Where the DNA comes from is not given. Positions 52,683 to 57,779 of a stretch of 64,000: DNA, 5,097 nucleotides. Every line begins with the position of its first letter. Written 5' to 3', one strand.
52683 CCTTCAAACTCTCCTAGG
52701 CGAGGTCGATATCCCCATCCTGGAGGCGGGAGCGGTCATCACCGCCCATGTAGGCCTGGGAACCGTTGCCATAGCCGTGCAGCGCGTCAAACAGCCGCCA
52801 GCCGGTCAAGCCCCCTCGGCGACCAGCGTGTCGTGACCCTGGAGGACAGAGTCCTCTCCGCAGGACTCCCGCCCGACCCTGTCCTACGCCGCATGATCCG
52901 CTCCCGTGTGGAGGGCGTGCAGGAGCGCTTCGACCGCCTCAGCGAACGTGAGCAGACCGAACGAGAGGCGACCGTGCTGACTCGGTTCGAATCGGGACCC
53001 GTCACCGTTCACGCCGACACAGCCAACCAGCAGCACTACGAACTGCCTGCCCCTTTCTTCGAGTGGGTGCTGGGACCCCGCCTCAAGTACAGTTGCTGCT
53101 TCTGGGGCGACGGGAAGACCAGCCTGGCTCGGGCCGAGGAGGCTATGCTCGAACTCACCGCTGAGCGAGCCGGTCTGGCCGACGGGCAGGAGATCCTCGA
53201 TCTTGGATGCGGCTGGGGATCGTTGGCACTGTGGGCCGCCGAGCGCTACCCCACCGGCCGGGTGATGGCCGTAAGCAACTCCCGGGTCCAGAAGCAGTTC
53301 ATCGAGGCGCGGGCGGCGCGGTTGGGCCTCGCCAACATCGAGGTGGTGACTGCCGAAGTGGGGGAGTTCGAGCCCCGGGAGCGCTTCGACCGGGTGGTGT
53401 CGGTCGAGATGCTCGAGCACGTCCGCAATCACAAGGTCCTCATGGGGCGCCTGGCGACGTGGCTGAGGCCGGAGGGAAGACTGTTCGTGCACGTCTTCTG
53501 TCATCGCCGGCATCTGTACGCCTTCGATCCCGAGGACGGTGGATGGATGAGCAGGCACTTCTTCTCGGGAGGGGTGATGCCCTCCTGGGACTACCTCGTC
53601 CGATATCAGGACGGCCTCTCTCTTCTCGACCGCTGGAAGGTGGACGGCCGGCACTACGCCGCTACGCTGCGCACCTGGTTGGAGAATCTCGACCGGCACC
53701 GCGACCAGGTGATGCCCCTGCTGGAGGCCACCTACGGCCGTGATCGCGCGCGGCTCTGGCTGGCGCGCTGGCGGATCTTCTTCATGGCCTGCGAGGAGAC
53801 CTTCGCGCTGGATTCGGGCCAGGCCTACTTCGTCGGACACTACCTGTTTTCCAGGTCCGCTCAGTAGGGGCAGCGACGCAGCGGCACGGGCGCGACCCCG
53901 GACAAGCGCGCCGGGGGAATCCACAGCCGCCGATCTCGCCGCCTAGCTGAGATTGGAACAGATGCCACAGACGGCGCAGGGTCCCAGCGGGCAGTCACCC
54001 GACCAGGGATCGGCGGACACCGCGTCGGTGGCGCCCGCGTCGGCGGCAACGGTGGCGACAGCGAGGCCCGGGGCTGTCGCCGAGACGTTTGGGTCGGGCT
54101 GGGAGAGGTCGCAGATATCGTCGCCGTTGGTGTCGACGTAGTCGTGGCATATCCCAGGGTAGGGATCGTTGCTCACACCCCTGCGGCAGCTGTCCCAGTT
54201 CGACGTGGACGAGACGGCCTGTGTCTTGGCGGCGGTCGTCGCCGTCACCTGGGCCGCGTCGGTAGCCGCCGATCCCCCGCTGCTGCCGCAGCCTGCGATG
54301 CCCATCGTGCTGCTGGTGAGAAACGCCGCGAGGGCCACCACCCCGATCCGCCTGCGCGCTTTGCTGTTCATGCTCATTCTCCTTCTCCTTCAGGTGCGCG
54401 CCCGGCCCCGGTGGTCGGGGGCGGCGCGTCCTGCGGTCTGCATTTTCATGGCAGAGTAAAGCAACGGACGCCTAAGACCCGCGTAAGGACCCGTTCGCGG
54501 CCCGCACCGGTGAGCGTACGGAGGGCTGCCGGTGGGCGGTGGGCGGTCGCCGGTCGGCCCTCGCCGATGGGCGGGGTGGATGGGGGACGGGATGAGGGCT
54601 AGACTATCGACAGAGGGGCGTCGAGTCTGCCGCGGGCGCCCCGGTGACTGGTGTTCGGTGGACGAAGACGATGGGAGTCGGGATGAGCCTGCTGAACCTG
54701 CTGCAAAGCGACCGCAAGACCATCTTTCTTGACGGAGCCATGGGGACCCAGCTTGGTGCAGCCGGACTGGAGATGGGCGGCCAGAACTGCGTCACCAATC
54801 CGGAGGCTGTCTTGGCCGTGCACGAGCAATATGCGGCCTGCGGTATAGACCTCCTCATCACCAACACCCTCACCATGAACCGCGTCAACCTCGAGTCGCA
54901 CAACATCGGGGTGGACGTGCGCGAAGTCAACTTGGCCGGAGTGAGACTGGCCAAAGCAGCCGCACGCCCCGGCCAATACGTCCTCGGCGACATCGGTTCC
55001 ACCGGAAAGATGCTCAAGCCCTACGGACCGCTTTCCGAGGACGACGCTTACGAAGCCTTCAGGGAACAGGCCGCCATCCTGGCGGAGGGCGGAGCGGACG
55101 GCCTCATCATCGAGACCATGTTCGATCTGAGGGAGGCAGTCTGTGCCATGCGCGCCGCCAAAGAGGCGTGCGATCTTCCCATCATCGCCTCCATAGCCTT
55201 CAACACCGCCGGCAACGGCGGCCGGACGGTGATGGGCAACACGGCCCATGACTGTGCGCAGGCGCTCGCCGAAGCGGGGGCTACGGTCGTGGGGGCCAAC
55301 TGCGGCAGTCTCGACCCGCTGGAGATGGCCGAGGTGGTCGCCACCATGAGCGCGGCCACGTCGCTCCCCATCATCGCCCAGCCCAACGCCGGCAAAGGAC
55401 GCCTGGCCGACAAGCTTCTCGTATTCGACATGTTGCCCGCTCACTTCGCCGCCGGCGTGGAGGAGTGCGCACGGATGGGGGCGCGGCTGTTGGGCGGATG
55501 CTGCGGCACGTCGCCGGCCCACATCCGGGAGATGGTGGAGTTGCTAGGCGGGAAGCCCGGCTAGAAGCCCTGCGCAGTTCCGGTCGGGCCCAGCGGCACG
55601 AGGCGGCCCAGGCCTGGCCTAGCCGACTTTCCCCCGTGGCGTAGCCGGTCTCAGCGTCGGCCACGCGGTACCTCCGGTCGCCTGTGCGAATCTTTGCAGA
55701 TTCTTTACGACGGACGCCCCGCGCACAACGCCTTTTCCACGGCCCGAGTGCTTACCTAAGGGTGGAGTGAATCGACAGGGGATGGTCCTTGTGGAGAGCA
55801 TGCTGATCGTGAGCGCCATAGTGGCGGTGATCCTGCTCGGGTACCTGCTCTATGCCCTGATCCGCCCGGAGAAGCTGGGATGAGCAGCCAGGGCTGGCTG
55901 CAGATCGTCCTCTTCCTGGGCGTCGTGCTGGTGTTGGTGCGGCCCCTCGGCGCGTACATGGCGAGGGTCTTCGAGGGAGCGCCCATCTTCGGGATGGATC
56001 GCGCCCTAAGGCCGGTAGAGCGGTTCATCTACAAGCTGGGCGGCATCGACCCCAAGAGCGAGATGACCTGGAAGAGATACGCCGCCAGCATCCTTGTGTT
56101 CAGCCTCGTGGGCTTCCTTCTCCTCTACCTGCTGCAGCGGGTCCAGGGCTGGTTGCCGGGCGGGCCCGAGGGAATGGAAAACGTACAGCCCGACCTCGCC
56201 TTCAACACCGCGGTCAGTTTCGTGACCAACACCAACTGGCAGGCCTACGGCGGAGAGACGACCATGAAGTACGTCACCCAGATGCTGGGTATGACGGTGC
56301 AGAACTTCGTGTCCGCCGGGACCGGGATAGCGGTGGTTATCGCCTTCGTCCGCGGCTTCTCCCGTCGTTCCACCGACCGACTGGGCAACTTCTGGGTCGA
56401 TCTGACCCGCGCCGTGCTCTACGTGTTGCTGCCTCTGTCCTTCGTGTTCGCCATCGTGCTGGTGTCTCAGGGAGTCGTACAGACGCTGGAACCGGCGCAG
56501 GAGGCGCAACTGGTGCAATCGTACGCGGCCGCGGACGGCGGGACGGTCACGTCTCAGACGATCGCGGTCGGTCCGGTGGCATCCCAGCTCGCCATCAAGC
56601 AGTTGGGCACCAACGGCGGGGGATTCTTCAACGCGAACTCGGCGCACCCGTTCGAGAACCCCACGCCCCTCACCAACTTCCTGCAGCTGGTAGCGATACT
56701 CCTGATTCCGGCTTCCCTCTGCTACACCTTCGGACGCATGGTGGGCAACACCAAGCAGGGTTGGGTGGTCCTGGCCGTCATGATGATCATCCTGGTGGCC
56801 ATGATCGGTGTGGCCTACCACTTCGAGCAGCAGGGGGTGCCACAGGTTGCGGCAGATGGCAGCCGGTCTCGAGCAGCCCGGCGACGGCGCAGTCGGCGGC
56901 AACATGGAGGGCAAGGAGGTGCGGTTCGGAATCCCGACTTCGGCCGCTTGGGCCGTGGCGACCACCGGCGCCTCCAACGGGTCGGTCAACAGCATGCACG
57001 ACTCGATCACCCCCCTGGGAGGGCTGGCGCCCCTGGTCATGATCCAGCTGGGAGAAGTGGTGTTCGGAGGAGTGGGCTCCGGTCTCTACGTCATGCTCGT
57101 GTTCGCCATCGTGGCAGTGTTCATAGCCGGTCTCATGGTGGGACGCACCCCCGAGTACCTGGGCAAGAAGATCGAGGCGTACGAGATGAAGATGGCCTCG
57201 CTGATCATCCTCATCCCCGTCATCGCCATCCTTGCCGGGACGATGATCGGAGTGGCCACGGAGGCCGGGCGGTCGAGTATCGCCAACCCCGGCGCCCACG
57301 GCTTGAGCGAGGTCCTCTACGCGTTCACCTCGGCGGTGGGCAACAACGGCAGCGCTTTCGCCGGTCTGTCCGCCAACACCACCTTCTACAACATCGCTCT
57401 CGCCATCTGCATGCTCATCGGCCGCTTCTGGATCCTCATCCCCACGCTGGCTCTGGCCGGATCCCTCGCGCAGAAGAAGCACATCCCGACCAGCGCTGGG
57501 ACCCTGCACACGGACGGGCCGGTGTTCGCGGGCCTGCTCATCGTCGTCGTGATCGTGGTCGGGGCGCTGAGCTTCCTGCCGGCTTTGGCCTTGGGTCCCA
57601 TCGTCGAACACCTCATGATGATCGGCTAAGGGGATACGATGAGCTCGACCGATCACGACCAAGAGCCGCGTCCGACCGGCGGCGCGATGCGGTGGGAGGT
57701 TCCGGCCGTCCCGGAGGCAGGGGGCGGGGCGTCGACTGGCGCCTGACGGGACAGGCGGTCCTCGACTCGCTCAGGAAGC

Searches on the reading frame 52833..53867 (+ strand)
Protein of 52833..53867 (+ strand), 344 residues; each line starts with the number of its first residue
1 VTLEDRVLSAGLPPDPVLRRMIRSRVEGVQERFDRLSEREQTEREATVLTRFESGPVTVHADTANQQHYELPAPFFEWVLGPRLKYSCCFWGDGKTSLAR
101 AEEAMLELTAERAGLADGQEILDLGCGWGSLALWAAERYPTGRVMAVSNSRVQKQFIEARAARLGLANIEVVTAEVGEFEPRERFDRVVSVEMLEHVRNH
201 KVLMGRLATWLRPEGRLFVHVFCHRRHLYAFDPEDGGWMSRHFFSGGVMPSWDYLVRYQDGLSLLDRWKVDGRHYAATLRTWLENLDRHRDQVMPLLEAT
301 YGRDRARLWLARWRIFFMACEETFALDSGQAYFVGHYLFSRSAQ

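Call 60: search_protein_families(library=pfam, proteins=[window:52833-53867:+], max_evalue=0.00001)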
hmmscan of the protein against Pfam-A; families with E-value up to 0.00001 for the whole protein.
window:52833-53867:+ (344 aa): 7 families
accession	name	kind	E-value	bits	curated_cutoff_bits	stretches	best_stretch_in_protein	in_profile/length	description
PF02353.26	CMAS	-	1.8e-43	149.3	27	1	63-326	8-265/273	Mycolic acid cyclopropane synthetase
PF13649.12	Methyltransf_25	-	1.7e-14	54.7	27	1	121-215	1-97/97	Methyltransferase domain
PF13489.12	Methyltransf_23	-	2.2e-14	54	27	1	101-227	5-127/164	Methyltransferase domain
PF08241.18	Methyltransf_11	-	8.7e-13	49.2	21.2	1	122-219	1-95/95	Methyltransferase domain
PF13847.12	Methyltransf_31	-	3.8e-12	46.5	27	1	117-226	3-116/145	Methyltransferase domain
PF08242.18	Methyltransf_12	-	1.3e-09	39.1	30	1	122-217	1-98/98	Methyltransferase domain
PF05175.20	MTS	-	7.4e-08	32.6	23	1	117-190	31-104/170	Methyltransferase small domain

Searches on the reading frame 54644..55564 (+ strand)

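Call 60: search_protein_families(library=pfam, proteins=[window:54644-55564:+], max_evalue=0.00001)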
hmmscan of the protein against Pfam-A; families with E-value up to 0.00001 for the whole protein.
window:54644-55564:+ (306 aa): 1 family
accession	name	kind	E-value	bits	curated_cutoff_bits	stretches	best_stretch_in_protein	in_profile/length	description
PF02574.22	S-methyl_trans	-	1.8e-62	212.3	22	1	28-300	2-282/283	Homocysteine S-methyltransferase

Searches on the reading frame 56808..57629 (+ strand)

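Call 60: search_protein_families(library=pfam, proteins=[window:56808-57629:+], max_evalue=0.00001)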
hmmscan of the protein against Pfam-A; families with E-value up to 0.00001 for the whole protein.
window:56808-57629:+ (273 aa): 1 family
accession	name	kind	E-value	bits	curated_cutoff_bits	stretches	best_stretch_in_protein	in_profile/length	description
PF03814.21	KdpA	-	1.4e-114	383.7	22.6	1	28-269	307-548/548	Potassium-transporting ATPase A subunit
